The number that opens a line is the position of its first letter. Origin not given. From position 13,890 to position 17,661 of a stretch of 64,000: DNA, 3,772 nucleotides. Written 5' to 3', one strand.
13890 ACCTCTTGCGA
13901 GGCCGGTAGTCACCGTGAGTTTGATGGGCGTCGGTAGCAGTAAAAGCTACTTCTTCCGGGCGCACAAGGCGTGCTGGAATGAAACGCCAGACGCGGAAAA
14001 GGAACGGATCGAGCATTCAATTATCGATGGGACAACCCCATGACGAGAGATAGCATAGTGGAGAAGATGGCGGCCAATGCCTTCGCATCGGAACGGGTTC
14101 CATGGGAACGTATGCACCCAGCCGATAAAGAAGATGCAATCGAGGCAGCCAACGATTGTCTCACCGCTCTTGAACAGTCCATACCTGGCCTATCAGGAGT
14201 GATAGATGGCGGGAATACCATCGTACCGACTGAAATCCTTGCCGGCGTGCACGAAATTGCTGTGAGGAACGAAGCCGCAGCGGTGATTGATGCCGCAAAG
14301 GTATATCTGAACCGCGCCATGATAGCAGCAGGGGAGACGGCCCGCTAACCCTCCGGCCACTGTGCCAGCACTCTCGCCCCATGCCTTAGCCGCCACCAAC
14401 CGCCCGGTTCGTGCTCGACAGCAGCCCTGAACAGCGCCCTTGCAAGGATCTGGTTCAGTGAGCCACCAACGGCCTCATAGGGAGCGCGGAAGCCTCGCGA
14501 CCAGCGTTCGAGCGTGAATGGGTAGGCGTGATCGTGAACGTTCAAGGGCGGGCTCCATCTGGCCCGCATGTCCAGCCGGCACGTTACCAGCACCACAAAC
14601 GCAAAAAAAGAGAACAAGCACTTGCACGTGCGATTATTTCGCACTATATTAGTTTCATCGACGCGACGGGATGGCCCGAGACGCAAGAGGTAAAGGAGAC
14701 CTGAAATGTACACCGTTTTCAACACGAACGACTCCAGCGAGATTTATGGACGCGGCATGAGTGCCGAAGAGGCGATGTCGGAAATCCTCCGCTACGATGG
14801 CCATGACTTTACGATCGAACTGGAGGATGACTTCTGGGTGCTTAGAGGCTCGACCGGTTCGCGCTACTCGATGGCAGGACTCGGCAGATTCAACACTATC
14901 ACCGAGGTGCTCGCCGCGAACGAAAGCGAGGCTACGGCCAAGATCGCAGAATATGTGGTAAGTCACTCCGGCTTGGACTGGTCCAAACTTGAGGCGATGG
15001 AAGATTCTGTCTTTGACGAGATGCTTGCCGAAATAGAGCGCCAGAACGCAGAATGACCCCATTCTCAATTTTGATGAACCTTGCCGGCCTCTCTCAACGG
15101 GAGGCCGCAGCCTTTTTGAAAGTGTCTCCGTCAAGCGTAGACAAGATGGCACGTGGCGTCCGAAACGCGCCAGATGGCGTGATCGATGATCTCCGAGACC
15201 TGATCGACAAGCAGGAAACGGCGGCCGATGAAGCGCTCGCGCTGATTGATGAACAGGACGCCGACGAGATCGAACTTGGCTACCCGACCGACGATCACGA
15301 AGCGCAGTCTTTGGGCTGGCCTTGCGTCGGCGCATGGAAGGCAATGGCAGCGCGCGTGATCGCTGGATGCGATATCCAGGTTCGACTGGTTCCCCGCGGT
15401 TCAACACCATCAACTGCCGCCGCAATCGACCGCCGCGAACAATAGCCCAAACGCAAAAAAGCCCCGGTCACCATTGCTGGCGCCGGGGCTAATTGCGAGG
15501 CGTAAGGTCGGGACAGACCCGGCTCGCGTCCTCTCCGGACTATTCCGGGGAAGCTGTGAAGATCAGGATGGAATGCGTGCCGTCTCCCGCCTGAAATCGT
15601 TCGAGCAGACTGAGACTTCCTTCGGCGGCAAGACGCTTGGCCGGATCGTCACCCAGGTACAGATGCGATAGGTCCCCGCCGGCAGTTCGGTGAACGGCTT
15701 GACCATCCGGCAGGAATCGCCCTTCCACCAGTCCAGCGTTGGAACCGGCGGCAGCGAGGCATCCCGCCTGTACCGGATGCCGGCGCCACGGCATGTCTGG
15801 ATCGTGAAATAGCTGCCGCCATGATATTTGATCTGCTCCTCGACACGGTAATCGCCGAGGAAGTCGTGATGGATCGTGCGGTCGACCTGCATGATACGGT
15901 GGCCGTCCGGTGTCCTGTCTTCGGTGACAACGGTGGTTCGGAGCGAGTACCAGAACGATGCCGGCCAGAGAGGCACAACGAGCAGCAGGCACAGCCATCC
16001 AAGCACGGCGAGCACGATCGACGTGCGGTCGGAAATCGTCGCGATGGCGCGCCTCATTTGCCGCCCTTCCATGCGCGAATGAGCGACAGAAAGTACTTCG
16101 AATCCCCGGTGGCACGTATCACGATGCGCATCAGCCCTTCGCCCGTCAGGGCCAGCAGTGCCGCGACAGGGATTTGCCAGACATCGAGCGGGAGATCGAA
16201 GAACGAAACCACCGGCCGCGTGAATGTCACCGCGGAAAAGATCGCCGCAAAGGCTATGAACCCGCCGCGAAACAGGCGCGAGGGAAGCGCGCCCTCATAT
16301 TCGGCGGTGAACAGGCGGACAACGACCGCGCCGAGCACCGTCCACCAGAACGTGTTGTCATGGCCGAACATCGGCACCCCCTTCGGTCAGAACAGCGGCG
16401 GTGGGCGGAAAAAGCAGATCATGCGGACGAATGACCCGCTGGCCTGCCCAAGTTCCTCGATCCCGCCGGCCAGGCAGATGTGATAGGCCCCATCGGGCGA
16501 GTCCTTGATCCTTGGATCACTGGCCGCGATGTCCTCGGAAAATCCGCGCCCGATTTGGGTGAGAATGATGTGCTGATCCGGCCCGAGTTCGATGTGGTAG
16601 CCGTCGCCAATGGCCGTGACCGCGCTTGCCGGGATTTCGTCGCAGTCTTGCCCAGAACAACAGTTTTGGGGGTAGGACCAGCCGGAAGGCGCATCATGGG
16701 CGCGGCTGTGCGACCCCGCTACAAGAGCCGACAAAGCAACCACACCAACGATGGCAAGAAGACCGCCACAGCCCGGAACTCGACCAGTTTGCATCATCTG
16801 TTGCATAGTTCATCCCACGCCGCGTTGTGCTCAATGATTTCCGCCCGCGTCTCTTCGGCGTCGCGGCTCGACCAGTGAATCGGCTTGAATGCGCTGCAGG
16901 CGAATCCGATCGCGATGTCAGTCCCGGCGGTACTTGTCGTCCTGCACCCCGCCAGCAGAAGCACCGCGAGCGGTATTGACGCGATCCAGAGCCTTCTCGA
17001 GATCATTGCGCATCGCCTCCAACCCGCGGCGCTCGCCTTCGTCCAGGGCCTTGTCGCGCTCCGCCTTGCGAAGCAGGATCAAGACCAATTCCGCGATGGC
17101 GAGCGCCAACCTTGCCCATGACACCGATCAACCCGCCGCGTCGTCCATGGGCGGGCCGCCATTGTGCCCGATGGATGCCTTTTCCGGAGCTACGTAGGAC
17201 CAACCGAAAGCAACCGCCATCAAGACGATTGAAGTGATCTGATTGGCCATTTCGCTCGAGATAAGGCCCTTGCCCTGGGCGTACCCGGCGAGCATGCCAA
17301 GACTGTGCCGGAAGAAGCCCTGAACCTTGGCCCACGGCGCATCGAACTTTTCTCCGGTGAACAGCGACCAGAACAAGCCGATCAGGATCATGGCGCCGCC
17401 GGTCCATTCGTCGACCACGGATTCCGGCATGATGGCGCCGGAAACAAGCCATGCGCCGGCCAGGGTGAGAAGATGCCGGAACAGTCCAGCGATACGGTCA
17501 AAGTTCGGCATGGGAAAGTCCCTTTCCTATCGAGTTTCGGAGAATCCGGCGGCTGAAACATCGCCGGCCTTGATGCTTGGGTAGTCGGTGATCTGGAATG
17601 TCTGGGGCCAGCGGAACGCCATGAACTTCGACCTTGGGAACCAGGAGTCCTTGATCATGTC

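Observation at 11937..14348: Five-gene prophage cargo operon centred on a catalytically intact RtcB ligase, without known RtcB partners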

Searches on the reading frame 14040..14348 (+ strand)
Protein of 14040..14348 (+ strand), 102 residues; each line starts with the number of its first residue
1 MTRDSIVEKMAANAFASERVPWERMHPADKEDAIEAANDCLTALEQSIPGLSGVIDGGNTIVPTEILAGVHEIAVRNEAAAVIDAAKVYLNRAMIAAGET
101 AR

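Call 5: search_protein_families(library=pfam, proteins=[window:14040-14348:+], max_evalue=0.1)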
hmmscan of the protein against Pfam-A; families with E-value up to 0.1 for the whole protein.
window:14040-14348:+ (102 aa): 0 families

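Call 6: search_protein_families(library=phrogs, proteins=[window:14040-14348:+], max_evalue=0.01)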
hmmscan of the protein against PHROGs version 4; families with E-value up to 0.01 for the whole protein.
window:14040-14348:+ (102 aa): 0 families

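Call 7: search_protein_families(library=ncbifam, proteins=[window:14040-14348:+], max_evalue=0.01)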
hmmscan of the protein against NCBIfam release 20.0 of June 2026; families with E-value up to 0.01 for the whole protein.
window:14040-14348:+ (102 aa): 0 families

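Call 48: find_encoding_contigs(protein=window:14040-14348:+, flank=10000, max_places=8)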
Protein window:14040-14348:+ (102 aa): 23 contigs read that carry it; 8 places shown.
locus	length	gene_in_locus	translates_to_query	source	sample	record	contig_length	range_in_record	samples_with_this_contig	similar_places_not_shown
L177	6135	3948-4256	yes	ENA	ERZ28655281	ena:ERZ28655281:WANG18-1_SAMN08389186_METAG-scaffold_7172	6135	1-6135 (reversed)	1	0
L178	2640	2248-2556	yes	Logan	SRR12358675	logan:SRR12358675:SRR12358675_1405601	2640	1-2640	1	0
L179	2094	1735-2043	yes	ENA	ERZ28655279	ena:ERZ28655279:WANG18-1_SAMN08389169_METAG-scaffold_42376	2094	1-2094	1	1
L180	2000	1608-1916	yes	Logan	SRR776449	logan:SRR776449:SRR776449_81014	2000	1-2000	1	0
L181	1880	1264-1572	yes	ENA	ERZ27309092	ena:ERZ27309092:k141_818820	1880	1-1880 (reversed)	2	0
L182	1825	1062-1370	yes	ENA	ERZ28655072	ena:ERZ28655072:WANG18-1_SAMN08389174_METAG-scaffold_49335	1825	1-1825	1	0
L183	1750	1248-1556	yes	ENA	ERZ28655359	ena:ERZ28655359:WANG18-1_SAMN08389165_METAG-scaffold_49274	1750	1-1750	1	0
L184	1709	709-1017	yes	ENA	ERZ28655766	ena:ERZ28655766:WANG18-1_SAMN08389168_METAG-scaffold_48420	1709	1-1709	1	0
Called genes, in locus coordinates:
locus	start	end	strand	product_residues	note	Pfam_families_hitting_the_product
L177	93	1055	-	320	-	PF00487:FA_desaturase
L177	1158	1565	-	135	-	-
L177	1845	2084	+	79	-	-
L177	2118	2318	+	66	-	-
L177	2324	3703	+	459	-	PF01139:RtcB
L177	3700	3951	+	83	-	-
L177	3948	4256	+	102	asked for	-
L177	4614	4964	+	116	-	-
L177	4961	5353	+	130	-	-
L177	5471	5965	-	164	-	-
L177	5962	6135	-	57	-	?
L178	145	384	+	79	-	-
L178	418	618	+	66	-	-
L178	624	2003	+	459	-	PF01139:RtcB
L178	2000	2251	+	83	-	-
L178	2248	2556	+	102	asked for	-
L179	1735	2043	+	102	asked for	-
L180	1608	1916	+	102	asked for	-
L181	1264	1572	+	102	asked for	-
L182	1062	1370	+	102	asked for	-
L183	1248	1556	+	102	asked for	-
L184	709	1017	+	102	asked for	-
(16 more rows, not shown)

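Call 62: search_protein_families(library=padloc, proteins=[window:14040-14348:+], max_evalue=0.01)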
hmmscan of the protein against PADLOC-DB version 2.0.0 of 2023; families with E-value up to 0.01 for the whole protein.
window:14040-14348:+ (102 aa): 0 families

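Call 63: search_protein_representatives(protein=window:14040-14348:+)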
Query: 102 residues. Proteins with E-value up to 0.001 (for the whole library): 5; up to 1e-10: 2; up to 1e-30: 1. The best 5 are listed.
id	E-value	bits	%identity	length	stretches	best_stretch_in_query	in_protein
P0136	1.2e-32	128.0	76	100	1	1-101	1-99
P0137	1.2e-28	115.2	28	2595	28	35-85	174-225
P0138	4.9e-10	55.7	29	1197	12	31-85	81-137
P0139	1.7e-07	47.6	53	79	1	39-93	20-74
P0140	1.1e-04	38.6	41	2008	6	52-91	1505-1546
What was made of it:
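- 14040..14348 (+): orf5, 102 aa, predicted protein with a conserved core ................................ It has two real relatives among 1.84 billion representatives (call 63).
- Tried and rejected: The orf5 hits to giant repeat proteins P0137, P0138 and P0140 (call 63) were rejected as summed low-score repeat artefacts.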

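Call 66: find_encoding_contigs(protein=P0136, flank=8000, max_places=4)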
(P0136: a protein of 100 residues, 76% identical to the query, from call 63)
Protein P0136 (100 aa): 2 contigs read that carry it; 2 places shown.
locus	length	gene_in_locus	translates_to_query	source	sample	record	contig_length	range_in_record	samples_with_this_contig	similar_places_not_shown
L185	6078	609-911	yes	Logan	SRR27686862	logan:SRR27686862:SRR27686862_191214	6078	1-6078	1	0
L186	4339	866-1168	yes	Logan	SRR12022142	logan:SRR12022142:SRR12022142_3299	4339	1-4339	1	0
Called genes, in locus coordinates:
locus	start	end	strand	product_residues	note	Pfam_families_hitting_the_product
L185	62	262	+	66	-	-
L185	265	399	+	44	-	-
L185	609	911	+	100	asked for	-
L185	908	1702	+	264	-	PF04446:Thg1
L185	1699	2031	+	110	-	-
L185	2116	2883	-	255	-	PF00266:Aminotran_5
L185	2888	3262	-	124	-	PF08870:DndE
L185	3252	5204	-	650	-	PF02463:SMC_N, PF13476:AAA_23, PF00005:ABC_tran (faint), PF13304:AAA_21 (faint)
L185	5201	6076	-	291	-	?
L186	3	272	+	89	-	?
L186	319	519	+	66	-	-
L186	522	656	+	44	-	-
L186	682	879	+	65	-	-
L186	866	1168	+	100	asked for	-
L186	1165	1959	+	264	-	PF04446:Thg1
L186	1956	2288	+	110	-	-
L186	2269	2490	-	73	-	-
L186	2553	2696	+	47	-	-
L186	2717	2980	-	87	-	-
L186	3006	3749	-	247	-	-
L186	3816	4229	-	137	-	-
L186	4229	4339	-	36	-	?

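Call 67: find_encoding_contigs(protein=P0139, flank=8000, max_places=4)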
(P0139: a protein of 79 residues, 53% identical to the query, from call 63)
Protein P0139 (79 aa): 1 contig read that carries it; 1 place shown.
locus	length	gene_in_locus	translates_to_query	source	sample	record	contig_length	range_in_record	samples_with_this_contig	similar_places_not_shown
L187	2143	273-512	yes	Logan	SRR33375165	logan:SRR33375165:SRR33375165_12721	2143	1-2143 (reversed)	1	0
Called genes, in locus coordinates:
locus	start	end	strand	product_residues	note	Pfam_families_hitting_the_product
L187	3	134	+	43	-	?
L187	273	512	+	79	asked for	-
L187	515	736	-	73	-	-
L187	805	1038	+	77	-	-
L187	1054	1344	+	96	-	-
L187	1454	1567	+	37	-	-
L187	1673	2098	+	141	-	-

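Call 71: search_protein_families(library=pfam, proteins=[L186:1165-1959:+, L186:1956-2288:+, L186:33-272:+, L186:682-879:+, L186:3006-3749:-, L186:3816-4232:-, L186:2717-2980:-, L186:2269-2490:-, L186:522-656:+], max_evalue=0.01)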
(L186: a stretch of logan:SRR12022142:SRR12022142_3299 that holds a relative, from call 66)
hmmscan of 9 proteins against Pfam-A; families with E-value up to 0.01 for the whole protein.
L186:1165-1959:+ (264 aa): 1 family
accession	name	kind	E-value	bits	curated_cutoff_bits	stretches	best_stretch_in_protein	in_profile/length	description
PF04446.17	Thg1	-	3.2e-28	98.7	29.2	1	13-141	2-130/130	tRNAHis guanylyltransferase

L186:1956-2288:+ (110 aa): 0 families

L186:33-272:+ (79 aa): 1 family
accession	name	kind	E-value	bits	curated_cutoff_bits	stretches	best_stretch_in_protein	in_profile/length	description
PF00847.26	AP2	-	0.00032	21.4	33.3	1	29-69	7-52/54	AP2 domain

L186:682-879:+ (65 aa): 1 family
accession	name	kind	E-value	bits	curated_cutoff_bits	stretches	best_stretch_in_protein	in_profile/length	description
PF08273.17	Zn_Ribbon_Prim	-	0.0047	17.6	23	1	2-32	4-36/37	Zinc-binding domain of primase-helicase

L186:3006-3749:- (247 aa): 1 family
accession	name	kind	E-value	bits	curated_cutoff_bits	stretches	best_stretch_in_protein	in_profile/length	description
PF04218.19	CENP-B_N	-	0.0018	18.4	21.2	1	202-240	6-44/53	CENP-B N-terminal DNA-binding domain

L186:3816-4232:- (138 aa): 0 families

L186:2717-2980:- (87 aa): 0 families

L186:2269-2490:- (73 aa): 0 families

L186:522-656:+ (44 aa): 0 families

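Call 72: search_protein_families(library=phrogs, proteins=[L186:1165-1959:+, L186:1956-2288:+, L186:33-272:+, L186:682-879:+, L186:3006-3749:-, L186:3816-4232:-, L186:2717-2980:-, L186:2269-2490:-], max_evalue=0.001)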
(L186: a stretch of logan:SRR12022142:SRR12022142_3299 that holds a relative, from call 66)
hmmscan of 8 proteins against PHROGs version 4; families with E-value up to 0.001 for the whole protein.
L186:1165-1959:+ (264 aa): 1 family
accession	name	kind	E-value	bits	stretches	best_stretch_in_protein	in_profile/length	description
phrog_4717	-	DNA, RNA and nucleotide metabolism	8.4e-76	255.9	1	8-241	2-237/250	tRNA-His guanylyltransferase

L186:1956-2288:+ (110 aa): 0 families

L186:33-272:+ (79 aa): 5 families
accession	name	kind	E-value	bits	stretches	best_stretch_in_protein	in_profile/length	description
phrog_99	-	DNA, RNA and nucleotide metabolism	2.5e-20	74.5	1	2-68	192-259/383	HNH endonuclease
phrog_4578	-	DNA, RNA and nucleotide metabolism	4.2e-10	40.6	1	2-69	46-115/130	HNH endonuclease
phrog_3593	-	DNA, RNA and nucleotide metabolism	4e-09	37.4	1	3-73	128-201/210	HNH endonuclease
phrog_374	-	DNA, RNA and nucleotide metabolism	4.2e-09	36.7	1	2-64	339-402/617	HNH endonuclease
phrog_953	-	DNA, RNA and nucleotide metabolism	8.8e-08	32.9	1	14-66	304-359/420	HNH endonuclease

L186:682-879:+ (65 aa): 0 families

L186:3006-3749:- (247 aa): 9 families
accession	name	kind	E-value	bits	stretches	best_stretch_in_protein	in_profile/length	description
phrog_374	-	DNA, RNA and nucleotide metabolism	1.3e-48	167.2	1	16-175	198-355/617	HNH endonuclease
phrog_3377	-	DNA, RNA and nucleotide metabolism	1.1e-38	134.1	1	81-183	8-105/196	HNH endonuclease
phrog_8790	-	DNA, RNA and nucleotide metabolism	8.2e-33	115.3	1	82-182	20-113/241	restriction endonuclease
phrog_2081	-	DNA, RNA and nucleotide metabolism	1.5e-27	97.8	1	46-180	55-203/433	HNH endonuclease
phrog_953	-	DNA, RNA and nucleotide metabolism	1.9e-17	64.7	1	82-165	219-298/420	HNH endonuclease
phrog_6156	-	DNA, RNA and nucleotide metabolism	8.2e-05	23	1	187-246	170-229/261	endonuclease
phrog_517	-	DNA, RNA and nucleotide metabolism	8.7e-05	24.4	1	175-236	55-119/128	HTH DNA binding protein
phrog_4578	-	DNA, RNA and nucleotide metabolism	0.00037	21.4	1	131-174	17-61/130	HNH endonuclease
phrog_59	-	DNA, RNA and nucleotide metabolism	0.00046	20.7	1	158-247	221-275/423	HNH endonuclease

L186:3816-4232:- (138 aa): 0 families

L186:2717-2980:- (87 aa): 1 family
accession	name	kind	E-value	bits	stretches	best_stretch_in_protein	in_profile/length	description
phrog_6420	-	unknown function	2.8e-10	41.2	1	6-81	13-85/90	-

L186:2269-2490:- (73 aa): 1 family
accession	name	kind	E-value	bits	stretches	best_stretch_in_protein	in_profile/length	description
phrog_4023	-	unknown function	0.0002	22.6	1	3-41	2-38/134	-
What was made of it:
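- Finding another tRNA-repair enzyme, Thg1-like (phrog_4717, E 8e-76; call 72), in the sister cassette fits a tRNA-repair theme.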

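Call 96: find_related_loci(query=window:14040-14348:+, collection=viral_contigs, flank=10000)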
Query window:14040-14348:+ (102 aa) in viral_contigs; peptide patterns used: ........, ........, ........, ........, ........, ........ (x = any residue, [..] = any of these).
55 stretches matched a pattern, but none encodes a relative of the query by tblastn (E <= 1e-3).

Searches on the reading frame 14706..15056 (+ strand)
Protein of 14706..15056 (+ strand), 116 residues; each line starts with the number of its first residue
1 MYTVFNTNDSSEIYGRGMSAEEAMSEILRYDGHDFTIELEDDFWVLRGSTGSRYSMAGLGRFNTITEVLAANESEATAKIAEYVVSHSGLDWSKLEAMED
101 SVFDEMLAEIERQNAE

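Call 5: search_protein_families(library=pfam, proteins=[window:14706-15056:+], max_evalue=0.1)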
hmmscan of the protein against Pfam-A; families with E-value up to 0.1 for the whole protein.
window:14706-15056:+ (116 aa): 0 families

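Call 6: search_protein_families(library=phrogs, proteins=[window:14706-15056:+], max_evalue=0.01)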
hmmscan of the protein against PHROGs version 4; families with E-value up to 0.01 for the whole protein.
window:14706-15056:+ (116 aa): 0 families

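Call 7: search_protein_families(library=ncbifam, proteins=[window:14706-15056:+], max_evalue=0.01)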
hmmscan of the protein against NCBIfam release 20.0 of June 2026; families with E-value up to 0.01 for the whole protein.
window:14706-15056:+ (116 aa): 0 families

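Call 62: search_protein_families(library=padloc, proteins=[window:14706-15056:+], max_evalue=0.01)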
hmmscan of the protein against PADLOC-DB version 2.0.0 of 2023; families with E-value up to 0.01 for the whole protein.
window:14706-15056:+ (116 aa): 1 family
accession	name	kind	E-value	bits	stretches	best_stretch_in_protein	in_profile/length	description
PDLC04785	PDC-M72B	-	0.0063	14.5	1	46-109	92-153/168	-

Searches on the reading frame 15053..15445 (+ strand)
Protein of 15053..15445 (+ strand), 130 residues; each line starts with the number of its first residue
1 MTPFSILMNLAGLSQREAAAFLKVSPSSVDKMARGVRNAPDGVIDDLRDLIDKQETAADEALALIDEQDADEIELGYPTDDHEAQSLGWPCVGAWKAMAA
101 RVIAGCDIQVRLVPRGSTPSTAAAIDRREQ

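Call 5: search_protein_families(library=pfam, proteins=[window:15053-15445:+], max_evalue=0.1)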
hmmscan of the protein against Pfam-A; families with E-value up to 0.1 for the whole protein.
window:15053-15445:+ (130 aa): 5 families
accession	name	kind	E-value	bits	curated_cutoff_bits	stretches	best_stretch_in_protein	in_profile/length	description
PF01381.28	HTH_3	-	0.00013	22.4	23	1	8-42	5-39/55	Helix-turn-helix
PF13560.12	HTH_31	-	0.00032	21.4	27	1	10-50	12-53/64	Helix-turn-helix domain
PF13384.12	HTH_23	-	0.013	15.8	24.6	1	7-33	11-38/50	Homeodomain-like domain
PF08281.18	Sigma70_r4_2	-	0.037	14.1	25.7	1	9-32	23-46/54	Sigma-70, region 4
PF13744.12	HTH_37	-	0.061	13.6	27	0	11-35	30-54/80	Helix-turn-helix domain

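Call 6: search_protein_families(library=phrogs, proteins=[window:15053-15445:+], max_evalue=0.01)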
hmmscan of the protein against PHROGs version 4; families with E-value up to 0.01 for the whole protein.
window:15053-15445:+ (130 aa): 4 families
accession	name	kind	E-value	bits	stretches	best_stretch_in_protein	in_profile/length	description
phrog_955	-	DNA, RNA and nucleotide metabolism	2.4e-07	31.6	1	10-81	35-106/142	HTH DNA binding protein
phrog_27555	-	transcription regulation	0.00047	20.8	1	6-53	140-187/203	transcriptional regulator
phrog_8898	-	unknown function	0.003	18.2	1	4-41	6-43/70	-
phrog_2328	-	transcription regulation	0.0049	17.7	1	6-45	22-61/128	transcriptional repressor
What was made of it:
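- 14706..15445 (+): orf6 (116 aa, unknown) and orf7 (130 aa, HTH protein), overlapping by 4 nt. A separate pair downstream of the cassette. Pfam HTH_3 E 1.3e-4, just below its cut-off (22.4 vs 23 bits), and phrog_955 at E 2.4e-7 for orf7 (calls 5, 6).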

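Call 7: search_protein_families(library=ncbifam, proteins=[window:15053-15445:+], max_evalue=0.01)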
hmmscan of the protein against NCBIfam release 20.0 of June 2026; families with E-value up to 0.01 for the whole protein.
window:15053-15445:+ (130 aa): 0 families

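Call 62: search_protein_families(library=padloc, proteins=[window:15053-15445:+], max_evalue=0.01)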
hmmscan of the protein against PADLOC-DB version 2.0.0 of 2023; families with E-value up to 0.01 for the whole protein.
window:15053-15445:+ (130 aa): 0 families

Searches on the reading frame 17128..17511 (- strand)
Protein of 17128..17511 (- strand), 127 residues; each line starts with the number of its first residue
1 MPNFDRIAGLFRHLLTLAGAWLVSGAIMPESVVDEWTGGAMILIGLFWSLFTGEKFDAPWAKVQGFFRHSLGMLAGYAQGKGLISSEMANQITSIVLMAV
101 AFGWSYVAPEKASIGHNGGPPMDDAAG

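Call 22: search_protein_families(library=pfam, proteins=[window:17128-17511:-], max_evalue=0.001)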
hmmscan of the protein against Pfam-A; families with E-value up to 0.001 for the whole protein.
window:17128-17511:- (127 aa): 1 family
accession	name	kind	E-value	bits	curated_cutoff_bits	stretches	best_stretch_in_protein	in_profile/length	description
PF23987.1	Phage_holin_10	-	2.4e-19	69.5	27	2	7-52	4-49/52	Bacteriophage holin Pam3 gp28 family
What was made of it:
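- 15563..18360 (-): End of the convergent late operon: small late genes, a lipoprotein spanin candidate, holin (17128-17511) and endolysin (17527-18360). Pfam Phage_holin_10 at E 2.4e-19 (call 22).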
